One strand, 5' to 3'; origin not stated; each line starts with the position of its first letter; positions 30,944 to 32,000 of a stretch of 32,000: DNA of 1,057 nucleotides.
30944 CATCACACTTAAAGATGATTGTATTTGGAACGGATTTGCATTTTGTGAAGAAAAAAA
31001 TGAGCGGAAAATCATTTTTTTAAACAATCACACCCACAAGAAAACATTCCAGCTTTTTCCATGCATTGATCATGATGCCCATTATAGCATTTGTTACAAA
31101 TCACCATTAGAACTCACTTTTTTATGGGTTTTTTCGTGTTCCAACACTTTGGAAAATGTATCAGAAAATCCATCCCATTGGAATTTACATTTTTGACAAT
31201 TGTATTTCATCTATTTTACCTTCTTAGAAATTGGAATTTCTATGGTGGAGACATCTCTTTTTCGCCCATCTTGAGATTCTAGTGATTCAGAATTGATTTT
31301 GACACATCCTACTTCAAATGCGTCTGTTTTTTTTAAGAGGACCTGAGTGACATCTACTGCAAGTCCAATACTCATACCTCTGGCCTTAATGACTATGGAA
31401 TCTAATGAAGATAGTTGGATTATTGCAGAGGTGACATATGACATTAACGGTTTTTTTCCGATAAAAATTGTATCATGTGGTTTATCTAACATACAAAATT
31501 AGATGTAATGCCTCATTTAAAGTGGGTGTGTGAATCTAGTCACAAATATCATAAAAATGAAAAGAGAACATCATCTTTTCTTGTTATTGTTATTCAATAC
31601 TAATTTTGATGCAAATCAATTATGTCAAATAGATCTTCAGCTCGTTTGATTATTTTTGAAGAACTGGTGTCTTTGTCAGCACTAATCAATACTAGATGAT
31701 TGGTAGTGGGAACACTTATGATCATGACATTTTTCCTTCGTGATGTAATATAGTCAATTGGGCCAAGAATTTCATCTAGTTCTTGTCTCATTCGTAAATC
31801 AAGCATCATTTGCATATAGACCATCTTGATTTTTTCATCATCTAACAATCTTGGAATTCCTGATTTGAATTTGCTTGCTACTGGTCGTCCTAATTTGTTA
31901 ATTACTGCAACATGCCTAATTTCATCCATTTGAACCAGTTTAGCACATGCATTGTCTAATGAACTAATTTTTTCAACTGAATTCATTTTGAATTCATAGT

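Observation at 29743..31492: Same-strand string Alba / C2H2-like miniprotein / Cys-rich miniprotein / helical miniprotein / TFB-3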

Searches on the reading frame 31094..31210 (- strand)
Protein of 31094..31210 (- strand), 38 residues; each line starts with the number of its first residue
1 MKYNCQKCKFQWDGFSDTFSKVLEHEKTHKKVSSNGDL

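Call 5: search_protein_families(library=pfam, max_evalue=1, proteins=[window:31094-31210:-])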
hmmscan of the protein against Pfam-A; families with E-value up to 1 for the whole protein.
window:31094-31210:- (38 aa): 0 families

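Call 46: predict_structure(alignment_id=A6)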
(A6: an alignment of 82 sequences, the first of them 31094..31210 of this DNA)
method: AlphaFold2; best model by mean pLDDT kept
length: 38 residues; sequences in the alignment: 82
mean_pLDDT: 82.2   pTM: 0.47
mean pLDDT of the five models: 82.2, 81.9, 81.2, 80.8, 78.6
residues with pLDDT >= 90: 11; 70-90: 20; 50-70: 6; < 50: 1
segments of 3 or more residues with pLDDT < 50: none
pLDDT, mean of each block of 10 residues (from residue 1): 89 89 88 58
secondary structure, 60 per line:
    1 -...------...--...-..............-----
elements in order: E2-4 E11-13 H20-33

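Call 52: fold_search(model_id=the predicted structure, library=pdb)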
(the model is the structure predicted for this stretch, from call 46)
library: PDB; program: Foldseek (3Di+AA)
matches with E <= 10: 13; with E <= 0.001: 0
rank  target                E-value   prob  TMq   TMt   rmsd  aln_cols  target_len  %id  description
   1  4bts_A9               3.5e+00  0.09  0.43  0.20   6.1        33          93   24  THE CRYSTAL STRUCTURE OF THE EUKARYOTIC 40S RIBOSOMAL SUBUNIT IN COMPLEX WITH EIF1 AND EIF1A (released 2013-07-17)
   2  7y3l_A                5.1e+00  0.13  0.52  0.38   2.2        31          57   29  Structure of SALL3 ZFC4 bound with 12 bp AT-rich dsDNA (released 2022-10-26)
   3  2emb_MODEL_1_A        5.5e+00  0.14  0.52  0.46   1.8        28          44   28  Solution structure of the C2H2 type zinc finger (region 342-372) of human Zinc finger protein 473 (released 2007-10-02)
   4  9b4p_F                5.9e+00  0.14  0.54  0.68   1.8        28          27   14  Tetramer Formation of the BCL11A ZF0 Domain (released 2024-12-18)
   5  2f9i_D                5.9e+00  0.04  0.34  0.07   2.9        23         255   22  Crystal Structure of the carboxyltransferase subunit of ACC from Staphylococcus aureus (released 2006-12-05)
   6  5flm_L                6.4e+00  0.05  0.30  0.27   1.7        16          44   31  Structure of transcribing mammalian RNA polymerase II (released 2016-01-20)
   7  7y3i_A                7.4e+00  0.11  0.53  0.40   2.2        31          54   22  Structure of DNA bound SALL4 (released 2022-10-26)
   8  2eox_MODEL_1_A        7.4e+00  0.09  0.51  0.45   1.9        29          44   24  Solution structure of the C2H2 type zinc finger (region 315-345) of human Zinc finger protein 473 (released 2007-10-02)
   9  2jvy_MODEL_1_A        8.6e+00  0.03  0.34  0.39   2.9        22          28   23  Solution Structure of the EDA-ID-related C417F mutant of human NEMO zinc finger (released 2008-03-18)
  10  5znf_MODEL_1_A        8.6e+00  0.03  0.33  0.38   4.1        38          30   21  ALTERNATING ZINC FINGERS IN THE HUMAN MALE ASSOCIATED PROTEIN ZFY: 2D NMR STRUCTURE OF AN EVEN FINGER AND IMPL (released 1994-01-31)
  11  2eoy_MODEL_1_A        9.3e+00  0.08  0.49  0.43   2.0        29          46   21  Solution structure of the C2H2 type zinc finger (region 557-589) of human Zinc finger protein 473 (released 2007-10-02)
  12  6ydh_MODEL_1_A        9.3e+00  0.03  0.33  0.24   3.1        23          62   13  Solution structure and dynamics of Zn-Finger HVO_2753 protein (released 2020-09-23)
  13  2elm_MODEL_1_A        9.3e+00  0.02  0.31  0.32   4.0        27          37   18  Solution structure of the 10th C2H2 zinc finger of human Zinc finger protein 406 (released 2008-04-01)

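Call 68: search_protein_families(library=pfam, alignment_id=A6, max_evalue=1)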
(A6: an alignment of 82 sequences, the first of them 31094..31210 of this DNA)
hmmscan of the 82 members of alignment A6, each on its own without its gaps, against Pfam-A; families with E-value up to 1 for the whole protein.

A. member 1, window:31094-31210:- (38 aa): 0 families

B. families by the number of members that match (of 82 scanned): 51 families (the first 25 are shown)
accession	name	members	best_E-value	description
PF13465.12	zf-H2C2_2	13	0.0013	Zinc-finger double domain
PF13909.12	zf-H2C2_5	10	0.023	C2H2-type zinc-finger domain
PF16669.11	TTC5_OB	7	0.032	Tetratricopeptide repeat protein 5 OB fold domain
PF15269.12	zf-C2H2_7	7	0.07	Zinc-finger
PF05321.16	HHA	5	0.0077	Haemolysin expression modulating protein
PF00301.25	Rubredoxin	4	0.014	Rubredoxin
PF13878.12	zf-C2H2_3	3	0.019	zinc-finger of acetyl-transferase ESCO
PF25208.1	DUF7838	3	0.041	Domain of unknown function (DUF7838)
PF03107.22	C1_2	3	0.056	C1 domain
PF11774.14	Lsr2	3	0.13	Lsr2 dimerization domain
PF18547.6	HalOD2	2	0.026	Halobacterial output domain 2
PF18073.7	Zn_ribbon_LapB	2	0.032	Rubredoxin metal binding domain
PF24540.1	zf-C2H2_REST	2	0.05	REST-like, C2H2-type zinc finger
PF05569.17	Peptidase_M56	2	0.05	BlaR1 peptidase M56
PF01096.23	Zn_ribbon_TFIIS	2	0.28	Transcription factor S-II (TFIIS)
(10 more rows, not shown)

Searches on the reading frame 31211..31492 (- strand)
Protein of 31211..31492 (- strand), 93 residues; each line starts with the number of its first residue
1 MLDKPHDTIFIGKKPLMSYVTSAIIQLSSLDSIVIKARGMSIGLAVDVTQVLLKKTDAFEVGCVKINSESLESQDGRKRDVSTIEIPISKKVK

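Call 5: search_protein_families(library=pfam, max_evalue=1, proteins=[window:31211-31492:-])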
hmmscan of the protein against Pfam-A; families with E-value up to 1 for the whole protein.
window:31211-31492:- (93 aa): 1 family
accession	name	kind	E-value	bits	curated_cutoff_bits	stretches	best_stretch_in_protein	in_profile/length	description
PF01918.27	Alba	-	1.4e-11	44.4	25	1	8-62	2-55/66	Alba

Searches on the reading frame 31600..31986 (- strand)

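Call 5: search_protein_families(library=pfam, max_evalue=1, proteins=[window:31600-31986:-])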
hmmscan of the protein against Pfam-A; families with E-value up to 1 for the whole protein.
window:31600-31986:- (128 aa): 1 family
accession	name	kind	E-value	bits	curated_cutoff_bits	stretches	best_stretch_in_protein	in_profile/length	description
PF20364.3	DUF6659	-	1.5e-09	38.5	27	1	7-113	6-112/131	Family of unknown function (DUF6659)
